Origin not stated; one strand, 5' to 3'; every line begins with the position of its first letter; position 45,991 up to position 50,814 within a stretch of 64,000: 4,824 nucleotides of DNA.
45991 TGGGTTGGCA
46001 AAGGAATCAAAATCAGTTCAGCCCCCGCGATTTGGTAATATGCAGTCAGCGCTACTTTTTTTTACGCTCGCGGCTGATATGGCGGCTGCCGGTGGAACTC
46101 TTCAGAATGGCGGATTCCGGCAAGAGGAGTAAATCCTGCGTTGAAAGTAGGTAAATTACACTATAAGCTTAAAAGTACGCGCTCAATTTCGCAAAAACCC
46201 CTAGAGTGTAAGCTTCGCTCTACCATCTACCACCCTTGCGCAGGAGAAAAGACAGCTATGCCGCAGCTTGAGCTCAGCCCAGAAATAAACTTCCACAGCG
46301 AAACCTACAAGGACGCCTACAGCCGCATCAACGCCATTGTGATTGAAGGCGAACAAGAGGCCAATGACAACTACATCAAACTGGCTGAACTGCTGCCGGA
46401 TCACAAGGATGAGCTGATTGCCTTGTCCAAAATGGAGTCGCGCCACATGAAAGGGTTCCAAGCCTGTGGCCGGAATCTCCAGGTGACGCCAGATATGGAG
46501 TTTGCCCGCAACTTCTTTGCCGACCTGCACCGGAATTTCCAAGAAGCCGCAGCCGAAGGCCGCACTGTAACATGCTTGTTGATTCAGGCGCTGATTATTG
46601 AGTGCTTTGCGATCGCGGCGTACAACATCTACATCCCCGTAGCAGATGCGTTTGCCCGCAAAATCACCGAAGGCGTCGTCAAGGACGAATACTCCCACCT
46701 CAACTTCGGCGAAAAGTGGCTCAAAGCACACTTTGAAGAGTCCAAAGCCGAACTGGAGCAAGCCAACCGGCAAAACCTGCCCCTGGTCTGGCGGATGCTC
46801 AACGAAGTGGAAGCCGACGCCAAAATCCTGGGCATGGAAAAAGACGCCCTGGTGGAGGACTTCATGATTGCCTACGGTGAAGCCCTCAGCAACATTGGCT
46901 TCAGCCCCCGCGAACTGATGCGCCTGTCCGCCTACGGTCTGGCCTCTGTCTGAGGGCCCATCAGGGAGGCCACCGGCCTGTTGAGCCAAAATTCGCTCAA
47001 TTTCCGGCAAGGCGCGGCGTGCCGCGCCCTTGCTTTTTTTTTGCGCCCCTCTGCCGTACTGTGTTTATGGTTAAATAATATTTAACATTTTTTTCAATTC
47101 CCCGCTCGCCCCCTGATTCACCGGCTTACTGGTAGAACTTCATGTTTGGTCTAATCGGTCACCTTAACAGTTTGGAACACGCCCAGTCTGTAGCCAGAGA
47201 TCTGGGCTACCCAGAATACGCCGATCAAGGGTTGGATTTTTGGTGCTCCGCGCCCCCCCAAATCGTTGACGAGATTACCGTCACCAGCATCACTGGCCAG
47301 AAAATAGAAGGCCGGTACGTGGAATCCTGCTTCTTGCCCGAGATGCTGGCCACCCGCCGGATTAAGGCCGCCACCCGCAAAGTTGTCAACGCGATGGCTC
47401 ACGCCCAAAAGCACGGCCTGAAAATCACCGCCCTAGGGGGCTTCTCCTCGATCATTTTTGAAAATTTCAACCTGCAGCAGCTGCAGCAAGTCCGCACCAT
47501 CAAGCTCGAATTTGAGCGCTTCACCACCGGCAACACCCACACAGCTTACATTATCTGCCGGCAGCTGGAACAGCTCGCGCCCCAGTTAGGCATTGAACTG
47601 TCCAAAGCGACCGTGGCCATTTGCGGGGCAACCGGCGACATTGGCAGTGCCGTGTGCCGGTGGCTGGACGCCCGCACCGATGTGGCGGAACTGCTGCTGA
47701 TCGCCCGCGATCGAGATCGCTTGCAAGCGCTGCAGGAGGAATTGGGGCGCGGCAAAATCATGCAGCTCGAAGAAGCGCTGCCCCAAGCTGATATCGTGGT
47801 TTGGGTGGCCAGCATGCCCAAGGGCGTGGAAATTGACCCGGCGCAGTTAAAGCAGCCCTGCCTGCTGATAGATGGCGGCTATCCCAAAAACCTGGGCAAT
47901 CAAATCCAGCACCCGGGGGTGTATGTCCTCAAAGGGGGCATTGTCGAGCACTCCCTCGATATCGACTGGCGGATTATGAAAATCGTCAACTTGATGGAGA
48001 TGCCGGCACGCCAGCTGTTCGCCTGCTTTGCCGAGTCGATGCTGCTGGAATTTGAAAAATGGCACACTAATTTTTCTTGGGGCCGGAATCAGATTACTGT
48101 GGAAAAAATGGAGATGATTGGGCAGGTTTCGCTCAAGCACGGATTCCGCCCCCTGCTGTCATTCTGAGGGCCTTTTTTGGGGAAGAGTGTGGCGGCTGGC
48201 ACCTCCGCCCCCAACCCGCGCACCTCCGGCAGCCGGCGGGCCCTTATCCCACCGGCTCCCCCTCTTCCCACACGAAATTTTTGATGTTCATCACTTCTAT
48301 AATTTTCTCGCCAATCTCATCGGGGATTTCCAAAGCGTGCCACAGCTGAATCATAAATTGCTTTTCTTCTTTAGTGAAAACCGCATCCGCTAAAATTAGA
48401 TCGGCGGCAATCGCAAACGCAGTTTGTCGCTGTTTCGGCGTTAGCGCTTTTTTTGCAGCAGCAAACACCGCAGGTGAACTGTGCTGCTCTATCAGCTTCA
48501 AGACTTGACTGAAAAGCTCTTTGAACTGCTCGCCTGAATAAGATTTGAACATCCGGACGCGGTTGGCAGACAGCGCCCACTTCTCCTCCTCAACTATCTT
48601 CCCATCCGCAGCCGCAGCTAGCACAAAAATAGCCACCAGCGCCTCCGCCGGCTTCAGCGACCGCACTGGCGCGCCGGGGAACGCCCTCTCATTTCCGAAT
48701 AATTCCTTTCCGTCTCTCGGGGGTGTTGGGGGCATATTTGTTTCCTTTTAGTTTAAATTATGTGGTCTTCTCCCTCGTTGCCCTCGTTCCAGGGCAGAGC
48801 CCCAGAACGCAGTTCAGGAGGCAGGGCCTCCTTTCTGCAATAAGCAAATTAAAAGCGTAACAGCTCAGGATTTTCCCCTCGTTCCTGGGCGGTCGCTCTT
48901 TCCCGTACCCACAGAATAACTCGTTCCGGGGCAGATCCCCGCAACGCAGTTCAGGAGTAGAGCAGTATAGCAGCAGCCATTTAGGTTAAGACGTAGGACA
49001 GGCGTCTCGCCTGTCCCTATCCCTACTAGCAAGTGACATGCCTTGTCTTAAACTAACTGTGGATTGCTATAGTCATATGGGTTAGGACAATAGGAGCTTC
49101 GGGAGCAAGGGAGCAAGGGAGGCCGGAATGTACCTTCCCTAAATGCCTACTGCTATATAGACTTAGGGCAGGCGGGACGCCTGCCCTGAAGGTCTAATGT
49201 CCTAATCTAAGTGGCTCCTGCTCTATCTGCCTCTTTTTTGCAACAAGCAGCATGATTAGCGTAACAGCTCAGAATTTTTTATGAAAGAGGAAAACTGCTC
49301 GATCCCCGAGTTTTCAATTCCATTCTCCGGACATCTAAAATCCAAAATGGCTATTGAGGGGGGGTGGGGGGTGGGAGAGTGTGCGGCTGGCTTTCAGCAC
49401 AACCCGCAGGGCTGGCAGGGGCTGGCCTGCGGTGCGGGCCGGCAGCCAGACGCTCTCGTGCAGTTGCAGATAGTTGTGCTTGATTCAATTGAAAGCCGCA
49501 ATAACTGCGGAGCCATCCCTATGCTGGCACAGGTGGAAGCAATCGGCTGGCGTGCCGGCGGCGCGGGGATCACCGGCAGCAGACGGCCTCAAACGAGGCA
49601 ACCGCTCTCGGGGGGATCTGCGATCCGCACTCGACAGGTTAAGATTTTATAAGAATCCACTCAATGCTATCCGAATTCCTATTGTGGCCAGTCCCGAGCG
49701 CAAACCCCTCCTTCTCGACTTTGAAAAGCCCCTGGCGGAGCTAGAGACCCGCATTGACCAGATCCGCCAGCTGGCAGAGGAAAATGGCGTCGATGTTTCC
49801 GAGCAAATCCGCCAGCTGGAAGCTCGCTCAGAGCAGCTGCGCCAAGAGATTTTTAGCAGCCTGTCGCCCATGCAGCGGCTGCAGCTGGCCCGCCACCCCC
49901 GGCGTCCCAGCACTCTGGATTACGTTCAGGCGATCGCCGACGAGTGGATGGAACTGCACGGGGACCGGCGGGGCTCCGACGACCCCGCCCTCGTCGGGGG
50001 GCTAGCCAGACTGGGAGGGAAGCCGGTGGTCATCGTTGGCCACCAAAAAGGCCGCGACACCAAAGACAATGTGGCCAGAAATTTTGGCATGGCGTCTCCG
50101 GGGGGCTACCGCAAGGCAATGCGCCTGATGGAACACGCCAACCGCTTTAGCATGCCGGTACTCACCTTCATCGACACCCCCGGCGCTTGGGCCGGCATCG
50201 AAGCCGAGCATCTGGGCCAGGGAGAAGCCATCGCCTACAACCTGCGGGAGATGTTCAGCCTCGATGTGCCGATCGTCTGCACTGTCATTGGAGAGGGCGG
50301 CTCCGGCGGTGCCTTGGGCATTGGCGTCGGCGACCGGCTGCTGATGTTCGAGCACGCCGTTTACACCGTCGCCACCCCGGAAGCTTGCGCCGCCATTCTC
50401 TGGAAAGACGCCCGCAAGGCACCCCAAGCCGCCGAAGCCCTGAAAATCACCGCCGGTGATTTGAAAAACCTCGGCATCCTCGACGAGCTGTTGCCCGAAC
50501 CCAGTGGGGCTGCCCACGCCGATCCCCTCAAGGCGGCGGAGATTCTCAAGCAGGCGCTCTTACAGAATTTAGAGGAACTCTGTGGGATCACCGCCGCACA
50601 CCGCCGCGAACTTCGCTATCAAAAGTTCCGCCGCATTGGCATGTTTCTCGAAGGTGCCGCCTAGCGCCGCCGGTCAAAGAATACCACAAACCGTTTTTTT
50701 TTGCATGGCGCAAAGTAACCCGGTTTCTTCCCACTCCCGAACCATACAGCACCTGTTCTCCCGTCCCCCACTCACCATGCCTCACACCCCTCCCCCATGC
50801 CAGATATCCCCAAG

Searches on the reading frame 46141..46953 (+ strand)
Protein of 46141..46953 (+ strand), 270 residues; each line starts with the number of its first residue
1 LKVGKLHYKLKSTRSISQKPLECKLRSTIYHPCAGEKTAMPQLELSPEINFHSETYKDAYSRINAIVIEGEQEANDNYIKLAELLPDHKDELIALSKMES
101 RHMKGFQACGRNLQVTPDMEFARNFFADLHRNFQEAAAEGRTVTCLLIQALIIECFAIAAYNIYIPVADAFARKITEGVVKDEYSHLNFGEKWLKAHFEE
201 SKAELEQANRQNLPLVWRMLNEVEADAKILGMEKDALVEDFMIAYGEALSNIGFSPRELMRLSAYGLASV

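Call 23: search_protein_families(library=pfam, proteins=[window:46141-46953:+], max_evalue=0.001)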
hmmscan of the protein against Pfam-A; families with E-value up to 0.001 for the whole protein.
window:46141-46953:+ (270 aa): 1 family
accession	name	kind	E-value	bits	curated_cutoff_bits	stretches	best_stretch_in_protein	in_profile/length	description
PF11266.14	Ald_deCOase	-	5.2e-125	415.9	28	1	51-267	2-218/218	Long-chain fatty aldehyde decarbonylase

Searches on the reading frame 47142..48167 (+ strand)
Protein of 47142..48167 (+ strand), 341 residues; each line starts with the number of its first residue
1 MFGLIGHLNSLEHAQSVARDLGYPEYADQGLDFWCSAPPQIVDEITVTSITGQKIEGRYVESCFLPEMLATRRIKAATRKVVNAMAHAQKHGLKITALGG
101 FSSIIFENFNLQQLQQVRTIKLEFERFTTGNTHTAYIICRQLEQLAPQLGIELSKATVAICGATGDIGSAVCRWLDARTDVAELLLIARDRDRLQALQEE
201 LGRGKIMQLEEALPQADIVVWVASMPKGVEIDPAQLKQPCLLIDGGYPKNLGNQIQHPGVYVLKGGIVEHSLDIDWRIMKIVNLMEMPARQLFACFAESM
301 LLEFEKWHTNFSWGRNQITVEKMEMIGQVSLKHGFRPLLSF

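Call 23: search_protein_families(library=pfam, proteins=[window:47142-48167:+], max_evalue=0.001)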
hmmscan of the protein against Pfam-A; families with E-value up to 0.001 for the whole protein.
window:47142-48167:+ (341 aa): 5 families
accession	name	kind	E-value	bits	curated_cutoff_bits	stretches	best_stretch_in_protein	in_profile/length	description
PF01488.26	Shikimate_DH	-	9e-06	26.2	24.3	1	148-259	5-126/138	Shikimate / quinate 5-dehydrogenase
PF01118.30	Semialdhyde_dh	-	4e-05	24.5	26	1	157-244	1-95/121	Semialdehyde dehydrogenase, NAD binding domain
PF02826.25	2-Hacid_dh_C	-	0.00015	21.7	25.1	1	147-223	28-99/178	D-isomer specific 2-hydroxyacid dehydrogenase, NAD binding domain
PF13460.12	NAD_binding_10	-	0.00039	20.8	27.2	0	162-227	1-72/184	NAD(P)H-binding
PF03435.24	Sacchrp_dh_NADP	-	0.00091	20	25.1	0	158-206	1-48/129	Saccharopine dehydrogenase NADP binding domain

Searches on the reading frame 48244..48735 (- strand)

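Call 23: search_protein_families(library=pfam, proteins=[window:48244-48735:-], max_evalue=0.001)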
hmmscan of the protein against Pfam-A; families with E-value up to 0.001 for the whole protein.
window:48244-48735:- (163 aa): 2 families
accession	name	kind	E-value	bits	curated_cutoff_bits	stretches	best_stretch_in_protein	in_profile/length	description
PF05099.18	TerB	-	1.2e-06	29.2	24.4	1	31-140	2-111/118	Tellurite resistance protein TerB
PF04391.17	DUF533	-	7.9e-05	22.7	29.6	1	29-145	69-174/178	Protein of unknown function (DUF533)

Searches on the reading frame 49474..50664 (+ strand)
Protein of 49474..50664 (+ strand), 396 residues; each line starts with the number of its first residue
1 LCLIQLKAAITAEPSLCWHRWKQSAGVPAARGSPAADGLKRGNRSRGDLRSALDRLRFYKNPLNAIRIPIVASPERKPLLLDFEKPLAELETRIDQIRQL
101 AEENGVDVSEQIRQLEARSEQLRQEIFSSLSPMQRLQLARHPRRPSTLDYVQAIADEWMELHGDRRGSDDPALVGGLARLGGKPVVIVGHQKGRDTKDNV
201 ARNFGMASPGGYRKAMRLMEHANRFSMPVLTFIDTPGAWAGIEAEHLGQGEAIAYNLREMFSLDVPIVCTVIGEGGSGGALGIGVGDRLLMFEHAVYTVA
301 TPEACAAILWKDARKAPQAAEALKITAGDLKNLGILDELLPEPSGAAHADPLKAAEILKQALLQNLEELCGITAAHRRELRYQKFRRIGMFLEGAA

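Call 23: search_protein_families(library=pfam, proteins=[window:49474-50664:+], max_evalue=0.001)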
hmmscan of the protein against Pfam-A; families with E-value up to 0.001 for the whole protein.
window:49474-50664:+ (396 aa): 2 families
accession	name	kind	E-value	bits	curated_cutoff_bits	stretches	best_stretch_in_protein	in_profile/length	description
PF03255.19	ACCA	-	2.2e-139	464.3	23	1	81-389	2-310/310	Acetyl co-enzyme A carboxylase carboxyltransferase-like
PF01039.27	Carboxyl_trans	-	1.5e-14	54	22.3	1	172-320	283-427/493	Carboxyl transferase domain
